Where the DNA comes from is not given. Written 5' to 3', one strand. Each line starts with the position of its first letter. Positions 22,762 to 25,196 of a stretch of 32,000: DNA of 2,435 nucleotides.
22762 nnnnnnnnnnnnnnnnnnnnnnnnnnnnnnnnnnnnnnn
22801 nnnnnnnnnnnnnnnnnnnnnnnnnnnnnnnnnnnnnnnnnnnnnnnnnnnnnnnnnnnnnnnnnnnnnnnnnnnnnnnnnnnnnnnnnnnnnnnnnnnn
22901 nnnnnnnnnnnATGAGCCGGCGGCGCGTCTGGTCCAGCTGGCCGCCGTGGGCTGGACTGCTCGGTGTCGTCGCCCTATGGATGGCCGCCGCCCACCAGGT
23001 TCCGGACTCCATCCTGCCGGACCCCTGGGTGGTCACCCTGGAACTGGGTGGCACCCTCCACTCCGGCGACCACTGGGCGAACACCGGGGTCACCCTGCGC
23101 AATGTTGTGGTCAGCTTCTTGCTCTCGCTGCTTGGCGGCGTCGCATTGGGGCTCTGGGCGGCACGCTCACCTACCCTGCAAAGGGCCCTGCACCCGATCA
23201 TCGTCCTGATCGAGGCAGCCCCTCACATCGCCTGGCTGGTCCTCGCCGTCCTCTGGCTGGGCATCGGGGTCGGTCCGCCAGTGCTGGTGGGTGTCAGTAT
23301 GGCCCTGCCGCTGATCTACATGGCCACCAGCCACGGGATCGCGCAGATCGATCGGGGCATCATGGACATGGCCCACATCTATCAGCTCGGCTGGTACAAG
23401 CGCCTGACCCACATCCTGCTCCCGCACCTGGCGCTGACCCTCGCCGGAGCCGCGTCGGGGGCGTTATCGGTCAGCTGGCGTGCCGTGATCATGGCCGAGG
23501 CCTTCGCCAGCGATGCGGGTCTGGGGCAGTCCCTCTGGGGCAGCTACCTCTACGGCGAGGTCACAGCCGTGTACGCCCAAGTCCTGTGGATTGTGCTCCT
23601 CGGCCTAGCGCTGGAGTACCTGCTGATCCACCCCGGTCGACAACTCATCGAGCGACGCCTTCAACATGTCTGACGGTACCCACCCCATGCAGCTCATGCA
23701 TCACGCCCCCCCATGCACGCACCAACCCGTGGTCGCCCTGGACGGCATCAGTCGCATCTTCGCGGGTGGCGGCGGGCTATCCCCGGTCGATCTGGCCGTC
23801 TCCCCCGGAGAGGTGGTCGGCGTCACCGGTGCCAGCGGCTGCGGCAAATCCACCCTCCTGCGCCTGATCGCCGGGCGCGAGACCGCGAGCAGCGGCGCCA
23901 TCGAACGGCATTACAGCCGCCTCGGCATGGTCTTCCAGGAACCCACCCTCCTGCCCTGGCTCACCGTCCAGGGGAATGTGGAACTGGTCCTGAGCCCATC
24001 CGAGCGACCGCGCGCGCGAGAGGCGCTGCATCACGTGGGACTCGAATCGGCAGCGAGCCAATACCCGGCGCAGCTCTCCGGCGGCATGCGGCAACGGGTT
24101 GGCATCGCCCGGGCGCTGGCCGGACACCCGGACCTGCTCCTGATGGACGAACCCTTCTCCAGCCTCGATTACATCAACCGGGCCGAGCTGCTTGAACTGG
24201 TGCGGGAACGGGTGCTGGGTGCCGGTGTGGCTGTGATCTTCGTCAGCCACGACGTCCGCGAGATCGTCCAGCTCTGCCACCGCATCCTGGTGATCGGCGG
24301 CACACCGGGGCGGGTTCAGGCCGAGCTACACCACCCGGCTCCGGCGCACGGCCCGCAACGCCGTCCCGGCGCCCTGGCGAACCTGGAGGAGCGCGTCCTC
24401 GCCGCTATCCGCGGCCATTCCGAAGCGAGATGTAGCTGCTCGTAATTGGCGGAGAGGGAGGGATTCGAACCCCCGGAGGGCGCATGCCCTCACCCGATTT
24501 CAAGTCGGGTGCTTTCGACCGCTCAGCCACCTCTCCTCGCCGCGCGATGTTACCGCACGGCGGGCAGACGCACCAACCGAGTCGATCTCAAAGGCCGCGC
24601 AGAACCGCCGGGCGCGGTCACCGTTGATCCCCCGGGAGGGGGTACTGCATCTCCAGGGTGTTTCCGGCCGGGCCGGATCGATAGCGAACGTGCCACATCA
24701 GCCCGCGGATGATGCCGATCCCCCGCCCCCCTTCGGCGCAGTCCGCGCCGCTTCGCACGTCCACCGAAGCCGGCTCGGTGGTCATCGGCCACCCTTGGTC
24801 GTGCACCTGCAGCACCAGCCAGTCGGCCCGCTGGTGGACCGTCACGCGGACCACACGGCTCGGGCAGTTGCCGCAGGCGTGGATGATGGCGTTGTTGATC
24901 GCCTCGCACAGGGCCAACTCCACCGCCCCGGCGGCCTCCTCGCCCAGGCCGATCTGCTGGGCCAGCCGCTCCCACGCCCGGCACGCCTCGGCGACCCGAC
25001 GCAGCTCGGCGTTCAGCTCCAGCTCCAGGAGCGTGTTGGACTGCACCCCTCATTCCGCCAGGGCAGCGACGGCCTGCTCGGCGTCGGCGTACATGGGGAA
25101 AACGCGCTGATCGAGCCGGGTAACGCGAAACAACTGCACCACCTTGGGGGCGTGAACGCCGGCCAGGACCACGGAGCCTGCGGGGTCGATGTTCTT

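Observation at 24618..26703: Sigma-factor-less partner-switching operon (REC-PP2C, STAS, RsbW-kinase) divergent from the EPS locus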

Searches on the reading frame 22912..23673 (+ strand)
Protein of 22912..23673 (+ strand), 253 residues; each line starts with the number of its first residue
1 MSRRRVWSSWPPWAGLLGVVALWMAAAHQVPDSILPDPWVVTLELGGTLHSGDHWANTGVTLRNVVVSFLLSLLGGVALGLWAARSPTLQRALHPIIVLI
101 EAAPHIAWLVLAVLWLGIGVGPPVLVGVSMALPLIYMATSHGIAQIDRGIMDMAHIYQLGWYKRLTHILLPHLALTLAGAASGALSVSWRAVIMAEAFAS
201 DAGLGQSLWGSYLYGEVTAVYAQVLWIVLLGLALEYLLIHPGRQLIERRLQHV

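Call 3: search_protein_families(library=pfam, proteins=[window:22912-23673:+], max_evalue=0.01)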
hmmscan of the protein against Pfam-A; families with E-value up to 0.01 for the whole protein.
window:22912-23673:+ (253 aa): 1 family
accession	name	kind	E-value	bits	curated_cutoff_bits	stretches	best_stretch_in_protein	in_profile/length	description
PF00528.27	BPD_transp_1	-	7.1e-19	68.7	26.4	1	76-234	1-171/184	Binding-protein-dependent transport system inner membrane component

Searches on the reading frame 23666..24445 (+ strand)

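Call 3: search_protein_families(library=pfam, proteins=[window:23666-24445:+], max_evalue=0.01)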
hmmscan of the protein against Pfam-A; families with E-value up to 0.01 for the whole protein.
window:23666-24445:+ (259 aa): 5 families
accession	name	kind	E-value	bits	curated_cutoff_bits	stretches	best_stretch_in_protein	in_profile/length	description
PF00005.33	ABC_tran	-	5.5e-32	111.7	25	1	38-164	1-136/137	ABC transporter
PF13304.12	AAA_21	-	8.1e-09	36.4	27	1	112-197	214-300/304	AAA domain, putative AbiEii toxin, Type IV TA system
PF13191.12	AAA_16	-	0.00036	21.5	32.6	1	47-161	24-139/167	AAA ATPase domain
PF03193.22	RsgA_GTPase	-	0.0017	18.7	30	1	49-84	107-142/174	RsgA GTPase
PF13401.12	AAA_22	-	0.0022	18.7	27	1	53-193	10-121/130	AAA domain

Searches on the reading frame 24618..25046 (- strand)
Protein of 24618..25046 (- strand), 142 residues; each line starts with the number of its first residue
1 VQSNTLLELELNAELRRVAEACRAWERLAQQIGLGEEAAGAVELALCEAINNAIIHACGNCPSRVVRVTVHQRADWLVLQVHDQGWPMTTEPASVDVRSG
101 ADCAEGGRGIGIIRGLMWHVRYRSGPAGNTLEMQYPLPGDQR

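Call 3: search_protein_families(library=pfam, proteins=[window:24618-25046:-], max_evalue=0.01)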
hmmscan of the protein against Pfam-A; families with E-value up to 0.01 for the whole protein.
window:24618-25046:- (142 aa): 2 families
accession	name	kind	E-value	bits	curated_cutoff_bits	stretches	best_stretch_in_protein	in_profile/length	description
PF13581.12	HATPase_c_2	-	5.1e-33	114.2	27.4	1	12-134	2-126/127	Histidine kinase-like ATPase domain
PF02518.31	HATPase_c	-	0.00026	21.9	26.4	1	42-111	6-76/111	Histidine kinase-, DNA gyrase B-, and HSP90-like ATPase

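Call 33: search_protein_families(library=ncbifam, proteins=[window:24618-25046:-], max_evalue=0.001)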
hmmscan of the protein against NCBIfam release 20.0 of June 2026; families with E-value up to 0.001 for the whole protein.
window:24618-25046:- (142 aa): 3 families
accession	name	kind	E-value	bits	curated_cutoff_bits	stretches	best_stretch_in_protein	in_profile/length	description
NF041045.1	RsbA_anti_sig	subfamily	1.2e-09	37.9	210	1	16-134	189-301/303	anti-sigma factor RsbA family regulatory protein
TIGR01925.2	spIIAB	equivalog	1.8e-07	31.2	135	1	8-126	4-124/137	anti-sigma F factor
NF003144.0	PRK04069.1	equivalog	9.1e-06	25.1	145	1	4-123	5-130/161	anti-sigma B factor RsbW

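Call 51: search_solved_structures(query=window:24618-25046:-, max_evalue=0.01)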
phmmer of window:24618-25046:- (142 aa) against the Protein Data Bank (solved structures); distinct sequences matched with E-value up to 0.01: 0.
